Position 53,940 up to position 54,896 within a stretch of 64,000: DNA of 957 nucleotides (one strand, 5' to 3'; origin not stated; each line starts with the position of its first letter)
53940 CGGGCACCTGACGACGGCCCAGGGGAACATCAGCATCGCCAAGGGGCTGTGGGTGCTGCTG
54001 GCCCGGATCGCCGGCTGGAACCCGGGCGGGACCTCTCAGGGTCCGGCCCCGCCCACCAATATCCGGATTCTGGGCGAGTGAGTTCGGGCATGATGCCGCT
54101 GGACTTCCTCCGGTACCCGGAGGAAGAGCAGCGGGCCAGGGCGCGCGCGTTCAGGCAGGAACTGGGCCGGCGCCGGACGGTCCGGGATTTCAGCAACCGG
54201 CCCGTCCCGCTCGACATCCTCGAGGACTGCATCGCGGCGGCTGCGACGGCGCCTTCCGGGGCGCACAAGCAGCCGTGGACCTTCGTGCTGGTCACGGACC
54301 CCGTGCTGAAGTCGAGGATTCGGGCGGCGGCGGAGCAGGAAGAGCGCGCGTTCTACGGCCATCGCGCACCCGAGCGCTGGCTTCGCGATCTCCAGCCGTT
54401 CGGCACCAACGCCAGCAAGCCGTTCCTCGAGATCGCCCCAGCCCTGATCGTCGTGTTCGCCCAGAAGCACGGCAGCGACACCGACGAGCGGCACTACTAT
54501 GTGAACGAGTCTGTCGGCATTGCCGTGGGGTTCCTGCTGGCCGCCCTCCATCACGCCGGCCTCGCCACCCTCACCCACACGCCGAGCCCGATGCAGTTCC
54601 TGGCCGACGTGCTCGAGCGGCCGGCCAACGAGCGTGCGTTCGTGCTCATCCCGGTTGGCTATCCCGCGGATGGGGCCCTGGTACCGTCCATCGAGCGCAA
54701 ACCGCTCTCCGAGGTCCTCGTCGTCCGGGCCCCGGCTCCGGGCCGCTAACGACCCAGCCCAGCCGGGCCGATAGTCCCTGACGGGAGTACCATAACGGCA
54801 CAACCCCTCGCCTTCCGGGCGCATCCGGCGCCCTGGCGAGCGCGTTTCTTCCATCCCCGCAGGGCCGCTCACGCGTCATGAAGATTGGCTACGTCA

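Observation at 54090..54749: Iodotyrosine-deiodinase-like (halotyrosine dehalogenase) flavoenzyme in the same locus as the halogenase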

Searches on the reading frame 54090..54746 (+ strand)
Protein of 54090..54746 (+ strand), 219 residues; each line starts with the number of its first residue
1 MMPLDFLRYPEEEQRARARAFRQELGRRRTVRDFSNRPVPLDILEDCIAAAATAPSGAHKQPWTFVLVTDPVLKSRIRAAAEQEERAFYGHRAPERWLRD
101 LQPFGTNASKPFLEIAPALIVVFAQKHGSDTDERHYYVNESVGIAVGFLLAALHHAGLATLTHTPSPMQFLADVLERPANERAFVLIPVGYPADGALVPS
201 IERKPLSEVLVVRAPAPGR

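Call 5: search_protein_families(library=pfam, proteins=[window:54090-54746:+], max_evalue=0.01)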
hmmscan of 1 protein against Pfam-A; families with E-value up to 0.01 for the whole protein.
window:54090-54746:+ (219 aa): 2 families
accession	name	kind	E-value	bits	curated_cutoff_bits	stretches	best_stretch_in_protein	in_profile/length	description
PF00881.29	Nitroreductase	-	4e-22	79.6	23.5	1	27-191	3-167/167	Nitroreductase family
PF14512.11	TM1586_NiRdase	-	6.2e-06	26.4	27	0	45-71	161-187/215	Putative TM nitroreductase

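Call 6: search_protein_families(library=ncbifam, proteins=[window:54090-54746:+], max_evalue=0.01)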
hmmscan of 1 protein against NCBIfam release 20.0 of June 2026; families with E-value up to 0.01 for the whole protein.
window:54090-54746:+ (219 aa): 8 families
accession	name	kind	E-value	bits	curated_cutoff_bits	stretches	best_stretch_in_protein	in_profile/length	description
TIGR02476.1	BluB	equivalog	4.9e-15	55.5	150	1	19-204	7-192/205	5,6-dimethylbenzimidazole synthase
NF009810.0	PRK13294.1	equivalog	2.1e-13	50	304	1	16-195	249-433/449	coenzyme F420-0:L-glutamate ligase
TIGR03553.1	F420_FbiB_CTERM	equivalog_domain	3.9e-13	49.6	249.55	1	27-195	5-178/194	F420 biosynthesis protein FbiB, C-terminal domain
NF003768.0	PRK05365.1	equivalog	8e-06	25.5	152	1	21-84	14-77/200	malonic semialdehyde reductase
NF008275.0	PRK11053.1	equivalog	2.9e-05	23.6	227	0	28-83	10-66/217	oxygen-insensitive NAD(P)H nitroreductase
NF005901.0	PRK07877.1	equivalog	0.00084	17.7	476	1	18-70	351-403/722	Rv1355c family protein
NF008033.1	PRK10765.1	equivalog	0.0012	18.3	223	1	26-84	9-67/240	oxygen-insensitive NADPH nitroreductase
NF047509.1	Rv3131_FMN_oxido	subfamily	0.0016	18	199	0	47-70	2-25/319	Acg family FMN-binding oxidoreductase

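Call 7: search_solved_structures(query=window:54090-54746:+, max_evalue=0.001, show_alignments=4)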
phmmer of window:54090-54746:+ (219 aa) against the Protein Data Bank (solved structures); distinct sequences matched with E-value up to 0.001: 32.
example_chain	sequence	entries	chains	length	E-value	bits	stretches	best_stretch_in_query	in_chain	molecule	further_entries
5ko7_A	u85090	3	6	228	4e-77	261.7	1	7-212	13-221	Nitroreductase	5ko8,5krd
3tnz_A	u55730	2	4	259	2.3e-56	193.9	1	2-212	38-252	Iodotyrosine dehalogenase 1 | Iodotyrosine deiodinase 1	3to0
3gb5_A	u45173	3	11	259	3.8e-56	193.1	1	2-212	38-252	Iodotyrosine dehalogenase 1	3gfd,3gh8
4ttb_A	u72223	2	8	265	1.7e-54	187.7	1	3-212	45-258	Iodotyrosine dehalogenase 1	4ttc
5yak_A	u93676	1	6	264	7.9e-54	185.6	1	3-212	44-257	Iodotyrosine deiodinase 1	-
6pz0_A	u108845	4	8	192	5.4e-27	97.9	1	27-195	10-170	iodotyrosine deiodinase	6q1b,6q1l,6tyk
4dn2_A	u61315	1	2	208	5.6e-17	65.2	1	25-210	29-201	Nitroreductase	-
4g8s_A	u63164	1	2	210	6.6e-15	58.4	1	25-210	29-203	Nitroreductase family protein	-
4xom_A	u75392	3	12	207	3.6e-10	42.9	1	26-194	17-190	Coenzyme F420:L-glutamate ligase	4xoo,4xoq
1nox_A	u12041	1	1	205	4.1e-10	42.7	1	27-82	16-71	NADH OXIDASE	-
8uc3_A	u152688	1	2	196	1.1e-08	38.1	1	26-81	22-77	Albonoursin synthase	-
4eo3_A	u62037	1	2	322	3.8e-08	36.3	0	25-80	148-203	Bacterioferritin comigratory protein/NADH dehydrogenase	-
9exv_A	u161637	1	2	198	1.3e-07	34.5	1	20-71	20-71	Nitroreductase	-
3ek3_A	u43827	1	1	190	2.2e-07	33.8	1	24-199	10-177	Nitroreductase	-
3gfa_A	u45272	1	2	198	2.3e-07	33.7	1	24-85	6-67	Putative nitroreductase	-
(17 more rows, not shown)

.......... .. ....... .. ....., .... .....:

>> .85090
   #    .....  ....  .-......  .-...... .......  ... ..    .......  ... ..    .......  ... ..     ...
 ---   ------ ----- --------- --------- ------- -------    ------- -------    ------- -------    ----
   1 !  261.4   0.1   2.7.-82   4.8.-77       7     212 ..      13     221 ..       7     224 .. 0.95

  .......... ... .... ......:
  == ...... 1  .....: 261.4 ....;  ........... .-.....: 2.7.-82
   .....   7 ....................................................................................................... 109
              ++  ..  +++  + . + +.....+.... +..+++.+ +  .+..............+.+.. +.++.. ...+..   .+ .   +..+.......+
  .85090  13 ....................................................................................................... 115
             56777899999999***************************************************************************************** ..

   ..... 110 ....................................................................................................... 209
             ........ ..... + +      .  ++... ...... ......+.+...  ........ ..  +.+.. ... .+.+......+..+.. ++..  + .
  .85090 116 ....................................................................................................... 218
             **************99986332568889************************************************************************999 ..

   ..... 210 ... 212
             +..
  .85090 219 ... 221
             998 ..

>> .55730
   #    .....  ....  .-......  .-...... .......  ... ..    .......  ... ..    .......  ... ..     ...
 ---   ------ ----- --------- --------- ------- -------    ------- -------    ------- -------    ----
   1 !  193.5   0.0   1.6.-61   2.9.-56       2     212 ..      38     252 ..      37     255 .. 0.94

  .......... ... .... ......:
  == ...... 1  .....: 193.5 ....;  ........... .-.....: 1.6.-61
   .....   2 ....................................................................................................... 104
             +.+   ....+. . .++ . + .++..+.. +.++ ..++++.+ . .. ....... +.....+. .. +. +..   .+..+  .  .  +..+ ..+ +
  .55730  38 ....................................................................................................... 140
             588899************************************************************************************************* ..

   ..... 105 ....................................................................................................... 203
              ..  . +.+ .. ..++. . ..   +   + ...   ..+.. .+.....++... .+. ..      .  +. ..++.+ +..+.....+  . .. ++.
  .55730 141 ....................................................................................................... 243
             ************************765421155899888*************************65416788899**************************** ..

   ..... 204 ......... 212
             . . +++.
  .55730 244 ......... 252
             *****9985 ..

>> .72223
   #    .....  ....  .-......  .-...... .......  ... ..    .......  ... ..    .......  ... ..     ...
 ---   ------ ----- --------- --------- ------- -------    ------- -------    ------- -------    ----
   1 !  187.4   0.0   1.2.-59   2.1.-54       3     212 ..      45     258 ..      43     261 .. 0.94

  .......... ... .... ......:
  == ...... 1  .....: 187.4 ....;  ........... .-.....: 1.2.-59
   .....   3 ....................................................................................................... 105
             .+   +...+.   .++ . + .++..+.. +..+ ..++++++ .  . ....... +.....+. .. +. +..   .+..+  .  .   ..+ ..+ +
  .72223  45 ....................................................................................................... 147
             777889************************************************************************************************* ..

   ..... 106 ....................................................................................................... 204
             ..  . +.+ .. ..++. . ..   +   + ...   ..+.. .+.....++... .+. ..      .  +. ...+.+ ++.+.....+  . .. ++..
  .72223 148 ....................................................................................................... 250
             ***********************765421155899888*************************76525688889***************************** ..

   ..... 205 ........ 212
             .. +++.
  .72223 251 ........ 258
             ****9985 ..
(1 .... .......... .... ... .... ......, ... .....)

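Call 9: find_homologous_proteins(query=window:54090-54746:+, max_evalue=1e-10)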
Query window:54090-54746:+ (219 aa): 8000 proteins with E <= 1e-10 among 8000 candidates; the best 120 are listed.
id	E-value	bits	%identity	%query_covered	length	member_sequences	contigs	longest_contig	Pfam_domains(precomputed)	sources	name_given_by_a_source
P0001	4.4e-141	486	100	100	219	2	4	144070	PF00881.30,PF14512.12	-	-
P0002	8.4e-110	383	79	100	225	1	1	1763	PF00881.30,PF14512.12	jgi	jgi:nitroreductase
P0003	1.5e-109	382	79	100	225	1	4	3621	PF00881.30,PF14512.12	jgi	jgi:nitroreductase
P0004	2.1e-109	382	80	97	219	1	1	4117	PF00881.30,PF14512.12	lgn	-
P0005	3.1e-109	381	80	98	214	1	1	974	PF00881.30,PF14512.12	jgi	jgi:nitroreductase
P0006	5.5e-109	381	81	98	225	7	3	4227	PF00881.30,PF14512.12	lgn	-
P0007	1.6e-108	379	82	97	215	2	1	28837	PF00881.30,PF14512.12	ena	-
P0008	1.8e-108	379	80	99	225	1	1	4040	PF00881.30,PF14512.12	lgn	-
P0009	3.0e-108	378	81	96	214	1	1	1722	PF00881.30,PF14512.12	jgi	jgi:nitroreductase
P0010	4.7e-108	378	78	100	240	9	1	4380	PF00881.30,PF14512.12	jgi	jgi:nitroreductase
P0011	1.2e-107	376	82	96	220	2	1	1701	PF00881.30,PF14512.12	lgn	-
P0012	1.6e-107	376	78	97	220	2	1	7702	PF00881.30,PF14512.12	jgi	jgi:nitroreductase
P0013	2.2e-107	375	81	96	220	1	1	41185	PF00881.30,PF14512.12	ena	-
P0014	4.2e-107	374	80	97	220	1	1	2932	PF00881.30,PF14512.12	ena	-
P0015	5.1e-107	374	79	97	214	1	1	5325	PF00881.30,PF14512.12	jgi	jgi:nitroreductase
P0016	9.1e-107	373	81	98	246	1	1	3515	PF00881.30,PF14512.12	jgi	jgi:iodotyrosine deiodinase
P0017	1.2e-106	373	79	97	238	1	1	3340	PF00881.30,PF14512.12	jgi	jgi:iodotyrosine deiodinase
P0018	1.3e-106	373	80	97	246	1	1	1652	PF00881.30,PF14512.12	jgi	-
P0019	1.7e-106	372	77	97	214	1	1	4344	PF00881.30,PF14512.12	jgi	jgi:nitroreductase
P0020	1.9e-106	372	77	97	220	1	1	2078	PF00881.30,PF14512.12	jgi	jgi:nitroreductase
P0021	9.8e-106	370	79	96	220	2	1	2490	PF00881.30,PF14512.12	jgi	jgi:nitroreductase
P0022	1.4e-105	370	77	98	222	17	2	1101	PF00881.30,PF14512.12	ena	-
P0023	2.0e-105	369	78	98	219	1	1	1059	PF00881.30,PF14512.12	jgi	jgi:nitroreductase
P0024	2.5e-105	369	78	97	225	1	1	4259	PF00881.30,PF14512.12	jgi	jgi:iodotyrosine deiodinase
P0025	3.4e-105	368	79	98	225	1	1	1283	PF00881.30,PF14512.12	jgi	jgi:nitroreductase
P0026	3.5e-105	368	78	97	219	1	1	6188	PF00881.30,PF14512.12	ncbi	ncbi:MAG: nitroreductase family protein [Vicinamibacterales bacterium]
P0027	3.7e-105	368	79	99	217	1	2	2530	PF00881.30,PF14512.12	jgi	jgi:nitroreductase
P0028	5.7e-105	367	78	97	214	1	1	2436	PF00881.30,PF14512.12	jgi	jgi:iodotyrosine deiodinase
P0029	8.6e-105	367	79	97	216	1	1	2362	PF00881.30,PF14512.12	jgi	-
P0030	1.5e-103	363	77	97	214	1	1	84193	PF00881.30,PF14512.12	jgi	jgi:nitroreductase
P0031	1.7e-103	363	77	97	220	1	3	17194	PF00881.30,PF14512.12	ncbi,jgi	jgi:iodotyrosine deiodinase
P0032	4.6e-103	361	77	96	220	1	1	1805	PF00881.30,PF14512.12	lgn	-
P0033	1.8e-102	359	76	96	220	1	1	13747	PF00881.30,PF14512.12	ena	-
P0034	3.9e-102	358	77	96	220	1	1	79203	PF00881.30,PF14512.12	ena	-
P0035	7.4e-102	357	78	96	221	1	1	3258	PF00881.30,PF14512.12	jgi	jgi:nitroreductase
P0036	4.4e-101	355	74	97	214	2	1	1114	PF00881.30,PF14512.12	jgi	jgi:nitroreductase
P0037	1.4e-100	353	76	97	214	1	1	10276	PF00881.30,PF14512.12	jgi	jgi:iodotyrosine deiodinase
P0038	1.6e-100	353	76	97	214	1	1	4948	PF00881.30,PF14512.12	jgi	jgi:nitroreductase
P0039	2.1e-100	353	74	96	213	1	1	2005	PF00881.30,PF14512.12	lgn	-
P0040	4.3e-100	352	75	97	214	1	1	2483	PF00881.30,PF14512.12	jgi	jgi:nitroreductase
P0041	2.7e-98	346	73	96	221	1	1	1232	PF00881.30,PF14512.12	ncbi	-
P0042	8.0e-98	344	74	97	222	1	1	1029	PF00881.30,PF14512.12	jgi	jgi:nitroreductase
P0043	9.1e-97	341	75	95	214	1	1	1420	PF00881.30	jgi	jgi:nitroreductase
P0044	9.5e-97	341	74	96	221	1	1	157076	PF00881.30,PF14512.12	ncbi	-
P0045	1.4e-96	340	75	95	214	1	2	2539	PF00881.30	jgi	jgi:nitroreductase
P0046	1.5e-96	340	72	99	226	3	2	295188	PF00881.30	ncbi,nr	ncbi:MAG: nitroreductase family protein [Myxococcales bacterium]|nr:nitroreductase family protein [M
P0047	2.3e-96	339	74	96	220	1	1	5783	PF00881.30,PF14512.12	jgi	-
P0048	2.7e-96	339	74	96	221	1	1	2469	PF00881.30,PF14512.12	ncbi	-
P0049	3.6e-96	339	75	95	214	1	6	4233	PF00881.30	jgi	jgi:nitroreductase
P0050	3.8e-96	339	75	95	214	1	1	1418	PF00881.30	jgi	jgi:nitroreductase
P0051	5.5e-96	338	75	95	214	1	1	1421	PF00881.30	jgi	jgi:nitroreductase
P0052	1.2e-95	337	74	95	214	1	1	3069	PF00881.30,PF14512.12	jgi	jgi:iodotyrosine deiodinase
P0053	1.5e-95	337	74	96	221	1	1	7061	PF00881.30,PF14512.12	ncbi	-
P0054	2.3e-95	336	72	97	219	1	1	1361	PF00881.30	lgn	-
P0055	2.3e-95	336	75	95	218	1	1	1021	PF00881.30,PF14512.12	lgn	-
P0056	3.4e-95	336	74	95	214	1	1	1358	PF00881.30,PF14512.12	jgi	jgi:iodotyrosine deiodinase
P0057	4.1e-95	335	72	95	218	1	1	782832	PF00881.30,PF14512.12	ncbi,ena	-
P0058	4.5e-95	335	72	96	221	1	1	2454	PF00881.30,PF14512.12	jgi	jgi:nitroreductase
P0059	6.7e-95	335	71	98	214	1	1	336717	PF00881.30,PF14512.12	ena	-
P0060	1.6e-94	333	73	95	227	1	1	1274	PF00881.30,PF14512.12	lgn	-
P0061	1.7e-94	333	73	95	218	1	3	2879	PF00881.30,PF14512.12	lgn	-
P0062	2.3e-94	333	72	96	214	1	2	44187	PF00881.30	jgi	jgi:iodotyrosine deiodinase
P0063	3.1e-94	332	74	95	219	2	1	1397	PF00881.30,PF14512.12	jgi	-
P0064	4.3e-94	332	71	96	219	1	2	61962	PF00881.30,PF14512.12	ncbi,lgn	-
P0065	4.7e-94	332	71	97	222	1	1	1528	PF00881.30,PF14512.12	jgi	jgi:iodotyrosine deiodinase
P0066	6.5e-94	331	71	97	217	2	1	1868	PF00881.30,PF14512.12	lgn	-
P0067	6.8e-94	331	70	97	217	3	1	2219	PF00881.30,PF14512.12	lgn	-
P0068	6.9e-94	331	73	96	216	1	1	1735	PF00881.30,PF14512.12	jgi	-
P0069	1.2e-93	331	71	97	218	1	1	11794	PF00881.30,PF14512.12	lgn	-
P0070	1.2e-93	330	72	98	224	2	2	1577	PF00881.30,PF14512.12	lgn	-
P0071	2.3e-93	330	72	96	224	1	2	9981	PF00881.30,PF14512.12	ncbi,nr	ncbi:MAG: nitroreductase family protein [Deltaproteobacteria bacterium]|nr:MAG: nitroreductase famil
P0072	2.7e-93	329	72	96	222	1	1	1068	PF00881.30,PF14512.12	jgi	jgi:iodotyrosine deiodinase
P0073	3.6e-93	329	72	95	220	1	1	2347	PF00881.30,PF14512.12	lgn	-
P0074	3.6e-93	329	70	96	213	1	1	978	PF00881.30,PF14512.12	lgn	-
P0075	4.0e-93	329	70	99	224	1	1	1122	PF00881.30,PF14512.12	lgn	-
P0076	4.5e-93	329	71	96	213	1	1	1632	PF00881.30,PF14512.12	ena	-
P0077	4.9e-93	328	70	98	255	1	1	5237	PF00881.30,PF14512.12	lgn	-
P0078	4.9e-93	328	71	96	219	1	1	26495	PF00881.30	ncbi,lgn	-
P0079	7.1e-93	328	70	97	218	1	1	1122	PF00881.30,PF14512.12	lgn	-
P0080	7.2e-93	328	74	93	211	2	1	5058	PF00881.30,PF14512.12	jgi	jgi:iodotyrosine deiodinase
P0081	8.5e-93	328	69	97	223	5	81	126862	PF00881.30,PF14512.12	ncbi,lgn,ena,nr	ncbi:MAG TPA: nitroreductase family protein [Polyangiaceae bacterium LLY-WYZ-15_(1-7)]|nr:nitroreduc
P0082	9.3e-93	328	72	96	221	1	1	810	PF00881.30,PF14512.12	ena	-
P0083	1.2e-92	327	69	97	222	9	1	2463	PF00881.30,PF14512.12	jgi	-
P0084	1.3e-92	327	71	96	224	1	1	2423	PF00881.30,PF14512.12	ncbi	-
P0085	1.4e-92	327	71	96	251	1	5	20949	PF00881.30,PF14512.12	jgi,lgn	jgi:nitroreductase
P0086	1.4e-92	327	72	97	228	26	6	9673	PF00881.30,PF14512.12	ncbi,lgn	-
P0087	1.6e-92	327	71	96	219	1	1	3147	PF00881.30,PF14512.12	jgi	jgi:nitroreductase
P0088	1.6e-92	327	70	97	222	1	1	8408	PF00881.30,PF14512.12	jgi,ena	-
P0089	1.8e-92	327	71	97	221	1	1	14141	PF00881.30,PF14512.12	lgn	-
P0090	2.0e-92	326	72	95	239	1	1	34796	PF00881.30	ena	-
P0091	2.2e-92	326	69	98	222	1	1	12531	PF00881.30,PF14512.12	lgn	-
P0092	2.6e-92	326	71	97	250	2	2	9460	PF00881.30,PF14512.12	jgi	jgi:nitroreductase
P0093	3.1e-92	326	71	96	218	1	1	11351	PF00881.30,PF14512.12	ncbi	-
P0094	3.8e-92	326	70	96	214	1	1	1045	PF00881.30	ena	-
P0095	3.9e-92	326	71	96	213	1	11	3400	PF00881.30,PF14512.12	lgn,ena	-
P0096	4.2e-92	325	75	90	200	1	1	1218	PF00881.30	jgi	jgi:nitroreductase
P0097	4.2e-92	325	70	96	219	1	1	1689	PF00881.30,PF14512.12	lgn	-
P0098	4.5e-92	325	71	96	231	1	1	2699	PF00881.30,PF14512.12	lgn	-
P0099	5.8e-92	325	70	98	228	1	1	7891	PF00881.30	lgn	-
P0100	6.2e-92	325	70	97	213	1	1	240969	PF00881.30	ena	-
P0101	6.6e-92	325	73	96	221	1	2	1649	PF00881.30,PF14512.12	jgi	jgi:nitroreductase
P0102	7.9e-92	325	71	95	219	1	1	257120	PF00881.30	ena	-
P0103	8.0e-92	325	67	97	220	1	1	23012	PF00881.30,PF14512.12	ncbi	-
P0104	1.1e-91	324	69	97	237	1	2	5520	PF00881.30,PF14512.12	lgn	-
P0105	1.3e-91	324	70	100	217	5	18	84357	PF00881.30,PF14512.12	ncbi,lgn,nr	ncbi:MAG: nitroreductase family protein [Polyangiaceae bacterium]|nr:nitroreductase family protein [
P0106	1.3e-91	324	72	92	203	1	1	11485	PF00881.30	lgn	-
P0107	1.3e-91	324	72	92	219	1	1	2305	PF00881.30,PF14512.12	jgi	jgi:nitroreductase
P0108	1.3e-91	324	70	97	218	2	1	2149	PF00881.30,PF14512.12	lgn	-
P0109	1.4e-91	324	68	97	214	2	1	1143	PF00881.30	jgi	jgi:nitroreductase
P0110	1.4e-91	324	69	95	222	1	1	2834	PF00881.30,PF14512.12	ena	-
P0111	1.7e-91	323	70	96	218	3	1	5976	PF00881.30,PF14512.12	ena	-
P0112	1.8e-91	323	71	96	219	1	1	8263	PF00881.30,PF14512.12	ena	-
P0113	1.8e-91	323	69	97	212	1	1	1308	PF00881.30,PF14512.12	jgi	jgi:nitroreductase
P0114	2.5e-91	323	68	98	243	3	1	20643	PF00881.30,PF14512.12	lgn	-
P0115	2.7e-91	323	68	97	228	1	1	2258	PF00881.30,PF14512.12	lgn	-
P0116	2.7e-91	323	69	100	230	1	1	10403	PF00881.30,PF14512.12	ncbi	-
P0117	3.2e-91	323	71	96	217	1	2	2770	PF00881.30,PF14512.12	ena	-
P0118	4.1e-91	322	67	97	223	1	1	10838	PF00881.30,PF14512.12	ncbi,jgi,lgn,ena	-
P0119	4.5e-91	322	69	96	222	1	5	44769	PF00881.30,PF14512.12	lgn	-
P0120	4.7e-91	322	67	98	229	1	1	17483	PF00881.30,PF14512.12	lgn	-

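Call 10: find_encoding_contigs(protein=window:54090-54746:+, flank=10000, max_places=6)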
Protein window:54090-54746:+ (219 aa): 4 contigs read that carry it; 1 place shown.
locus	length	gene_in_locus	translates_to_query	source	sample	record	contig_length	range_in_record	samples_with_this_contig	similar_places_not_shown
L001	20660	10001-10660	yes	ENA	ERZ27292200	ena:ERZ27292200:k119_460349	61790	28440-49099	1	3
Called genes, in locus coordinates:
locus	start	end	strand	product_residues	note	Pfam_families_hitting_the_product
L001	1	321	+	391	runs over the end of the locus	PF02350:Epimerase_2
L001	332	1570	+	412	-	PF07944:Beta-AFase-like_GH127_cat (faint), PF13243:SQHop_cyclase_C (faint), PF09492:Pec_lyase (faint), PF25840:Ulvan_lyase_N (faint)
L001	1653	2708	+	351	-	PF13439:Glyco_transf_4 (faint), PF00534:Glycos_transf_1, PF13692:Glyco_trans_1_4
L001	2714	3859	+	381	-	PF02771:Acyl-CoA_dh_N, PF02770:Acyl-CoA_dh_M, PF00441:Acyl-CoA_dh_1, PF08028:Acyl-CoA_dh_2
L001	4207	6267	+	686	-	PF13385:Laminin_G_3, PF17803:Cadherin_4 (weak), PF17892:Cadherin_5, PF17963:Big_9, PF17803:Cadherin_4, PF17892:Cadherin_5, PF17963:Big_9, PF13385:Laminin_G_3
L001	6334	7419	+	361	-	PF01757:Acyl_transf_3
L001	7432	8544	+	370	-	PF01757:Acyl_transf_3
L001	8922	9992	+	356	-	-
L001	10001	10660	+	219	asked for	PF14512:TM1586_NiRdase (faint), PF00881:Nitroreductase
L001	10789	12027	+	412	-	PF13439:Glyco_transf_4, PF13579:Glyco_trans_4_4, PF00534:Glycos_transf_1, PF13692:Glyco_trans_1_4, PF13524:Glyco_trans_1_2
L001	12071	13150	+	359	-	PF00535:Glycos_transf_2, PF10111:Glyco_tranf_2_2, PF13641:Glyco_tranf_2_3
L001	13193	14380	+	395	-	PF03692:CxxCxxCC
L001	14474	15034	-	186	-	-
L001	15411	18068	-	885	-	-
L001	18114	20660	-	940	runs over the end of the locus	PF13360:PQQ_2, PF13570:Beta-prop_ACSF4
